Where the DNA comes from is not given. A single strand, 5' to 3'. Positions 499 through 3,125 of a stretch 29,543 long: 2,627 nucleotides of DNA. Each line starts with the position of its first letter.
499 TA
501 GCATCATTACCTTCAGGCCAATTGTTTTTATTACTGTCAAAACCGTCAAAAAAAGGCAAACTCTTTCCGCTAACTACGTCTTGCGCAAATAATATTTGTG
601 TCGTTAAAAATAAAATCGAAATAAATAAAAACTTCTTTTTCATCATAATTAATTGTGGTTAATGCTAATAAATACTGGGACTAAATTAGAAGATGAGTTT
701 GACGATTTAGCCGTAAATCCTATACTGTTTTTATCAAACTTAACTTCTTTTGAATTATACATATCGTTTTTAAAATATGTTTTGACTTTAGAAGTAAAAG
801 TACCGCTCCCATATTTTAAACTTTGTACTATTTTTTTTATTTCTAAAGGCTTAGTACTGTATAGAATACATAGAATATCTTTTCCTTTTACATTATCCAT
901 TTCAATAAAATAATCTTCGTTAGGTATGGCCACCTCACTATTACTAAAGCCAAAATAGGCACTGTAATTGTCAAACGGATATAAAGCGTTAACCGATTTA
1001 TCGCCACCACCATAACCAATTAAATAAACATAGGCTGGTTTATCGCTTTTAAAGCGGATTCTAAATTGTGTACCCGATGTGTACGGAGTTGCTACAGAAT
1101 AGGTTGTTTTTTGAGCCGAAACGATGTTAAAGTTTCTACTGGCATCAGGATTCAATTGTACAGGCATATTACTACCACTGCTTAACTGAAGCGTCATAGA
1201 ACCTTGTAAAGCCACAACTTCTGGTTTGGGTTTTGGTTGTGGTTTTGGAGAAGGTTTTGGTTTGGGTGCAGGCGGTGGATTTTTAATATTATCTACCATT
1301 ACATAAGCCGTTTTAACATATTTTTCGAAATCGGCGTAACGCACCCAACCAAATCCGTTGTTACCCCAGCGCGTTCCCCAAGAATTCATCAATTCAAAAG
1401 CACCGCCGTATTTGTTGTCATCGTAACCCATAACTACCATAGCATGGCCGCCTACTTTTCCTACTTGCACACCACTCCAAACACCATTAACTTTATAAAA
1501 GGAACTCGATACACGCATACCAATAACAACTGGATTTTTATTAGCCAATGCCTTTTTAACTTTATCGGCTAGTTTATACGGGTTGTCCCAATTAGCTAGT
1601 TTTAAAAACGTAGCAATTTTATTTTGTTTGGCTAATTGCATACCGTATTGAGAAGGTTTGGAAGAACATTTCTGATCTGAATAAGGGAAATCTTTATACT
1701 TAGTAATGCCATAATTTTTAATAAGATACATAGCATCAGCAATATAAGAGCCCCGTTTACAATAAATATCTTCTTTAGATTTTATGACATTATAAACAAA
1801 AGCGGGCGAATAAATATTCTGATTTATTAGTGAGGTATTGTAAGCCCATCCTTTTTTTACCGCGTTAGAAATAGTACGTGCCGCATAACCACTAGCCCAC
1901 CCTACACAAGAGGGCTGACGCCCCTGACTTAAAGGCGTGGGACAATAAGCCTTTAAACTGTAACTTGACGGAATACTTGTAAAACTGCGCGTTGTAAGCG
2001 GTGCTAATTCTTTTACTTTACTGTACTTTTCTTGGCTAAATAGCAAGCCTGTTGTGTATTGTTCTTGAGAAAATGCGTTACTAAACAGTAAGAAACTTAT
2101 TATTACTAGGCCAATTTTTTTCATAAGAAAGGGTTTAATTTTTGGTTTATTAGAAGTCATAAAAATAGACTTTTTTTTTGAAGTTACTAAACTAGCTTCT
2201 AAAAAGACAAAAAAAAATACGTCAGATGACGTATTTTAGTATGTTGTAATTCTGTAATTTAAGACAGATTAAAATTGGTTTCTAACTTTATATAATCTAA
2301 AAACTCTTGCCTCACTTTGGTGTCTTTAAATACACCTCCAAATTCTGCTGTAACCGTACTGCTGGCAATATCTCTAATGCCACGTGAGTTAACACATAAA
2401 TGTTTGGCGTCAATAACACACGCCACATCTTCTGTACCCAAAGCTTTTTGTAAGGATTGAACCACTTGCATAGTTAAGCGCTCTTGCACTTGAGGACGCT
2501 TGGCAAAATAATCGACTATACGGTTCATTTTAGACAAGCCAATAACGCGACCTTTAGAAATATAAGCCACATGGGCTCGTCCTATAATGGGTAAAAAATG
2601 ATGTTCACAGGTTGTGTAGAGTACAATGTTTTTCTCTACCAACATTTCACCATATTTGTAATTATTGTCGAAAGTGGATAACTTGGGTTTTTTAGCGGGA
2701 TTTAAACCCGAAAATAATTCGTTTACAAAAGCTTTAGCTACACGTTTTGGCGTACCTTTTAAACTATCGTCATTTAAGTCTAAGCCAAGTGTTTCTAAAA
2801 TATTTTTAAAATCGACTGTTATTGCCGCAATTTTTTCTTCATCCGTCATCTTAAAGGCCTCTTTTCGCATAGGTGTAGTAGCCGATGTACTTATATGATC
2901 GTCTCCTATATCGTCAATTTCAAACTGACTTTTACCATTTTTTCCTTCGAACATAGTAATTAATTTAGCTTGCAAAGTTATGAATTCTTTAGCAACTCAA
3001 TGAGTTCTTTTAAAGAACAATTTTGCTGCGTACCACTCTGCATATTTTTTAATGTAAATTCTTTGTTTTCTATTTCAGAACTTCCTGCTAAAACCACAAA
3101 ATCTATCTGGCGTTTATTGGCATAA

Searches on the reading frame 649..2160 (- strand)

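Call 71: search_protein_families(library=pfam, proteins=[window:649-2160:-], max_evalue=0.00001)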
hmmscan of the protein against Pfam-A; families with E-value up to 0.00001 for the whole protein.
window:649-2160:- (503 aa): 2 families
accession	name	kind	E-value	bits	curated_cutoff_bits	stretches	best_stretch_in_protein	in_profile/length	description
PF00112.29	Peptidase_C1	-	3.4e-14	53.9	20.7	1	128-274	64-203/220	Papain family cysteine protease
PF14326.11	DUF4384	-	5.1e-08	33.3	27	1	360-438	2-81/81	Domain of unknown function (DUF4384)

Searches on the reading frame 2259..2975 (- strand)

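Call 71: search_protein_families(library=pfam, proteins=[window:2259-2975:-], max_evalue=0.00001)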
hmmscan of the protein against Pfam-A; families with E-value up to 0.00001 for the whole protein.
window:2259-2975:- (238 aa): 1 family
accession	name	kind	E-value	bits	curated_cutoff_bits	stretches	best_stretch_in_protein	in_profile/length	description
PF01227.27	GTP_cyclohydroI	-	1.8e-60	203.9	27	1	55-229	4-178/179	GTP cyclohydrolase I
